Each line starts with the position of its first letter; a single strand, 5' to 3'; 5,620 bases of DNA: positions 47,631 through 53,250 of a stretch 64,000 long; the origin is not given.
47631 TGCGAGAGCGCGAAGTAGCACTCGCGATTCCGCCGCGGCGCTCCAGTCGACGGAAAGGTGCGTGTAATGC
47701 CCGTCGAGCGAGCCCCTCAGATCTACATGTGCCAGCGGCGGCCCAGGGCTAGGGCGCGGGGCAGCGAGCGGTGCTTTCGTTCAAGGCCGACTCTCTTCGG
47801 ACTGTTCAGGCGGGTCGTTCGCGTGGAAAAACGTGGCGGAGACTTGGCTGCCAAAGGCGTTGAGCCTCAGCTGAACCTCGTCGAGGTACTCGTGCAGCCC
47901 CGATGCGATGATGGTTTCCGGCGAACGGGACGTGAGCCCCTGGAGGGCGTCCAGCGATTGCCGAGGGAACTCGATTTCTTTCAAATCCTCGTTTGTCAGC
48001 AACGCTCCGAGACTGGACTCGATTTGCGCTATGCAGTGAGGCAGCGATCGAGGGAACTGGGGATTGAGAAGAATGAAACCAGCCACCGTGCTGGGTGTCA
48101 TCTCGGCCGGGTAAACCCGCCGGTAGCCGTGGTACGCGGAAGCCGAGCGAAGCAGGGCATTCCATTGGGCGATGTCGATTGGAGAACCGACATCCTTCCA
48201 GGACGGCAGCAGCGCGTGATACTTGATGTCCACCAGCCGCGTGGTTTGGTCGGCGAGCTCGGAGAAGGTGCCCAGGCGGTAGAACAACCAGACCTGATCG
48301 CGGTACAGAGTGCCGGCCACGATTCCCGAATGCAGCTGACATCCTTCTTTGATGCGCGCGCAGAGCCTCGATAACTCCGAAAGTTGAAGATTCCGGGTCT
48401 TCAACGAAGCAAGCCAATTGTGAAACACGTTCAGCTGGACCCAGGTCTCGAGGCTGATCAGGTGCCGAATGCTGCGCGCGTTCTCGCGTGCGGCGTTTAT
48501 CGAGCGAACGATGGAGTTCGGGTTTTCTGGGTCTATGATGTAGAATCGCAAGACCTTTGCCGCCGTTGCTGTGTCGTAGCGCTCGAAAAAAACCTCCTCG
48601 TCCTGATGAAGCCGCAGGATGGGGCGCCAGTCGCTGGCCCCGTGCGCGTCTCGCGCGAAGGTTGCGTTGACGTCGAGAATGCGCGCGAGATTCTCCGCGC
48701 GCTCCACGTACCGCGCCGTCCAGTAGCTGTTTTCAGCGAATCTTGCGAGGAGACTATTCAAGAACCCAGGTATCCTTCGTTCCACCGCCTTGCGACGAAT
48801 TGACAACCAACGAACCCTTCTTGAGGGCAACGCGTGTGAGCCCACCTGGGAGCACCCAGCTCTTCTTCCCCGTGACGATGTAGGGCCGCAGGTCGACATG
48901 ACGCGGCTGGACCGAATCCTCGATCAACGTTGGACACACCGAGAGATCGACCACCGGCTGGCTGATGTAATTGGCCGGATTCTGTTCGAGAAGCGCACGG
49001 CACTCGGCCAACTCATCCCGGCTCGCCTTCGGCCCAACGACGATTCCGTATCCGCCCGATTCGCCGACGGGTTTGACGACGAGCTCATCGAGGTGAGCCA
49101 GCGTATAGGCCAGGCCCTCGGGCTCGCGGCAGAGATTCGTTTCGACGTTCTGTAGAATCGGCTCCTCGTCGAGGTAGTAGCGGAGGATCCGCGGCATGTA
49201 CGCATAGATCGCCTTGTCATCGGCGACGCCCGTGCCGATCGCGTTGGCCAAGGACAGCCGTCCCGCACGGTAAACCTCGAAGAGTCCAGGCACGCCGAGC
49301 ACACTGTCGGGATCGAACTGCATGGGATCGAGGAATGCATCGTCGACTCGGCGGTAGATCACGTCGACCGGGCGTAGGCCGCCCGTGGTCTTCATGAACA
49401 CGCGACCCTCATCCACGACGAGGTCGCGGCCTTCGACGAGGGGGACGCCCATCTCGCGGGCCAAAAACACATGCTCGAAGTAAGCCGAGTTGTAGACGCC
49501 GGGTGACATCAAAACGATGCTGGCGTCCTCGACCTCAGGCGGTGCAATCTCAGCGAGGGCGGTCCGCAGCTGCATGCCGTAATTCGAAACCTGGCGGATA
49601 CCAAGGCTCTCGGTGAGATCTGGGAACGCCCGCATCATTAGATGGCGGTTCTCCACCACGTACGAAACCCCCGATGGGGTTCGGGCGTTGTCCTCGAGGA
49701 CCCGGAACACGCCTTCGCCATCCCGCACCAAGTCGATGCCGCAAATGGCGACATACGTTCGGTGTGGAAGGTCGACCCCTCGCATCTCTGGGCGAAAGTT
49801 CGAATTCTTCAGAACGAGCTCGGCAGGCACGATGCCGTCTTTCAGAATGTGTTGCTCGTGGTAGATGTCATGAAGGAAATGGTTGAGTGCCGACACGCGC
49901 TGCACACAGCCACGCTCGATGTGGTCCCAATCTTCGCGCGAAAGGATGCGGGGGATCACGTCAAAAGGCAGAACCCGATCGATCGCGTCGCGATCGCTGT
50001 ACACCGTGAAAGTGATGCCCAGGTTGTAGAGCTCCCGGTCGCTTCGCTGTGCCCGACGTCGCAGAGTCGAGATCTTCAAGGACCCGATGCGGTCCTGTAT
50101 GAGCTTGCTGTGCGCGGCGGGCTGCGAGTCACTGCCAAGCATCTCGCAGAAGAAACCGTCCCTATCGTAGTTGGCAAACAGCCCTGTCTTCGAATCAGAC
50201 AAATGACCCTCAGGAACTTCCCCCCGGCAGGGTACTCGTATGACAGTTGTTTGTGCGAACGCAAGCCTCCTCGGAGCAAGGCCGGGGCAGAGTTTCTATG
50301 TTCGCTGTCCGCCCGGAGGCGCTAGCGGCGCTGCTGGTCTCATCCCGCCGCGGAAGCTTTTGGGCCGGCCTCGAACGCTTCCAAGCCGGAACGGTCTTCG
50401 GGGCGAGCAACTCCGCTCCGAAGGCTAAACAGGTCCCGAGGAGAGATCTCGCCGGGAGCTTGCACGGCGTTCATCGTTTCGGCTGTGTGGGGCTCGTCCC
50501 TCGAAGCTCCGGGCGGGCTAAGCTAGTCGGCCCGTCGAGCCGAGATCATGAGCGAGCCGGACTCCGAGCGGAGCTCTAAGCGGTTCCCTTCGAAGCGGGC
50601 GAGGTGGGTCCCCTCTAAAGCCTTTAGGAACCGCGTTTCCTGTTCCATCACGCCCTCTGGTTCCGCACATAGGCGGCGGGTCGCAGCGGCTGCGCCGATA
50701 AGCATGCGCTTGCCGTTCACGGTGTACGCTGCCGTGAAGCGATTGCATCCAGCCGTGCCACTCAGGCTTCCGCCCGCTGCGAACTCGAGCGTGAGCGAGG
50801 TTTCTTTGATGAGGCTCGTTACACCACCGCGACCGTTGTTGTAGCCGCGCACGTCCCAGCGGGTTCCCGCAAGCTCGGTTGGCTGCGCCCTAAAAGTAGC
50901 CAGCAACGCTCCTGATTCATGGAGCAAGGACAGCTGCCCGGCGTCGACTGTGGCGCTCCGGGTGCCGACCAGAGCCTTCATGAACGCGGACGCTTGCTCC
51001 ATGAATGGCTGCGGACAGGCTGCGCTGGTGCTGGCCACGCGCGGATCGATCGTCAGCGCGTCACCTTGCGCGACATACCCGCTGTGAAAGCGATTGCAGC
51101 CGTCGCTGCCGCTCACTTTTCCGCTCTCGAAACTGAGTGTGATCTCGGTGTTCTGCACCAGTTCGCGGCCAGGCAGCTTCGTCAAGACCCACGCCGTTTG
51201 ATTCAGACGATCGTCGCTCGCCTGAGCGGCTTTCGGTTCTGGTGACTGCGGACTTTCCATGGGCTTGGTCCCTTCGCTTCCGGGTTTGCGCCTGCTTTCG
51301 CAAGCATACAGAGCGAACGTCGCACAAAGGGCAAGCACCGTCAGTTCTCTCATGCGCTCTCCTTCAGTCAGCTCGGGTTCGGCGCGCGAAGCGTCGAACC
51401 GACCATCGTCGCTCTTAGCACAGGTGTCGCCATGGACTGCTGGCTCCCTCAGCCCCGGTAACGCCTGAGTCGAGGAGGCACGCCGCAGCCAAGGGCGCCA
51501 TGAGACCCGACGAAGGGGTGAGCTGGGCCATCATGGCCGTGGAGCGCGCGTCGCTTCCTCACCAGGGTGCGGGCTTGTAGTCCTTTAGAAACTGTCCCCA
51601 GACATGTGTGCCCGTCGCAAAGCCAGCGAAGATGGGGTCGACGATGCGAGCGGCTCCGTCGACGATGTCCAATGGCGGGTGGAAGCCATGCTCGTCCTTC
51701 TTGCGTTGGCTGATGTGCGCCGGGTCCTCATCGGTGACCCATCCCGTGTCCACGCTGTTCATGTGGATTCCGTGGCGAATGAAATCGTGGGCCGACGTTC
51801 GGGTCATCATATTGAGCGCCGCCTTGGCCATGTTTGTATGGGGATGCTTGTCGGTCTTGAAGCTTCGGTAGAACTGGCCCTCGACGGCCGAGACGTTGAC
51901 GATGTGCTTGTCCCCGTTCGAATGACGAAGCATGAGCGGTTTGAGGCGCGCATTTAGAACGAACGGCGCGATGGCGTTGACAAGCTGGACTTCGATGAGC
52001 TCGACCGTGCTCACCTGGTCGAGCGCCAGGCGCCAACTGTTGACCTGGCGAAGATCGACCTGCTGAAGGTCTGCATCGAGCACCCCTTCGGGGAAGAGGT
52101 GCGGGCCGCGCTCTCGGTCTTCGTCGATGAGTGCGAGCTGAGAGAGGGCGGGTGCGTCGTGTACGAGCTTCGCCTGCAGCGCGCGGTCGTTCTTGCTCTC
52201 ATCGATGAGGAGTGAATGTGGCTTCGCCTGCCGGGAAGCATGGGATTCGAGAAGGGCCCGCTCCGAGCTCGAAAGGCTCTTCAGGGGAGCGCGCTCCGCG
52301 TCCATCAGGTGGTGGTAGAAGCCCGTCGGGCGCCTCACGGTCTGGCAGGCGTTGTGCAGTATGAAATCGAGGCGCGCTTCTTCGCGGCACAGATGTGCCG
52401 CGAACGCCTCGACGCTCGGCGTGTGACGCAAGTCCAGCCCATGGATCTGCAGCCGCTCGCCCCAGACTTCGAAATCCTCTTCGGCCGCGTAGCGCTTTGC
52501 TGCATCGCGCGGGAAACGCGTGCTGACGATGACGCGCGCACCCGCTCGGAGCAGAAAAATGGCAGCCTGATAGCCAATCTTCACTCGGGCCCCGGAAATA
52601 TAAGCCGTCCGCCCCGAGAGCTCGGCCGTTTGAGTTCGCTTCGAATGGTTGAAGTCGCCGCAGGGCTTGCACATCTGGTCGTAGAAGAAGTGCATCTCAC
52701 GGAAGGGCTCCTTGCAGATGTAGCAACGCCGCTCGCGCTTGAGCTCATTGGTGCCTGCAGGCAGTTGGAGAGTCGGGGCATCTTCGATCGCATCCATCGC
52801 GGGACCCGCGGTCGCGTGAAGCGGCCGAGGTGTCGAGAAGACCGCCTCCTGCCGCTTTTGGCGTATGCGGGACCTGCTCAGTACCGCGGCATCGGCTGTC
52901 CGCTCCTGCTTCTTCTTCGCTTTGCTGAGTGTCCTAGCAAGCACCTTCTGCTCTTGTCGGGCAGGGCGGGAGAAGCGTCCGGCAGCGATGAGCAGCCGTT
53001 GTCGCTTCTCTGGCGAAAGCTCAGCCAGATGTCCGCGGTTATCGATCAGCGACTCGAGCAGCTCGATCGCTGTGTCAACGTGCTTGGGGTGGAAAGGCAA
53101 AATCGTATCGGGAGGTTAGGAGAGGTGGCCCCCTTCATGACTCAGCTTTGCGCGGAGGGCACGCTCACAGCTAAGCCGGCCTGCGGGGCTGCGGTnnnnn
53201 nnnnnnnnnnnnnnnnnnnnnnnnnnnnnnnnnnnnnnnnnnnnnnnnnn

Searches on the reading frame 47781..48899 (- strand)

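Call 25: search_protein_families(library=pfam, proteins=[window:47781-48899:-], max_evalue=0.001)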
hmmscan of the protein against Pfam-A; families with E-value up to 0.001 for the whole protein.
window:47781-48899:- (372 aa): 1 family
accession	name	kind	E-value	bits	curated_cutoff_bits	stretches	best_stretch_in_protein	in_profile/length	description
PF04168.17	Alpha-E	-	1.2e-85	288.3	20.8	1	50-358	1-294/294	A predicted alpha-helical domain with a conserved ER motif.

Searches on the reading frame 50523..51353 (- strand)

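Call 54: search_protein_families(library=pfam, proteins=[window:50523-51353:-], max_evalue=0.0001)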
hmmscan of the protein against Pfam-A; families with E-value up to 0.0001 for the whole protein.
window:50523-51353:- (276 aa): 1 family
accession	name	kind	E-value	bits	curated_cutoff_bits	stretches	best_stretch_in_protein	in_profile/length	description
PF03724.22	META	-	5.4e-48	162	24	2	49-154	3-108/109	META domain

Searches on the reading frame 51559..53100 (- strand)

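Call 54: search_protein_families(library=pfam, proteins=[window:51559-53100:-], max_evalue=0.0001)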
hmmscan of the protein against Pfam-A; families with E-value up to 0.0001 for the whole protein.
window:51559-53100:- (513 aa): 2 families
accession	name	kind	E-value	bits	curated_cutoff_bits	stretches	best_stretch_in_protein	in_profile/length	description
PF13561.12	adh_short_C2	-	8e-14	52.2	27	1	370-467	99-188/236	Enoyl-(Acyl carrier protein) reductase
PF00106.31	adh_short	-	2.3e-13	50.5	26.6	2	367-456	100-183/195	short chain dehydrogenase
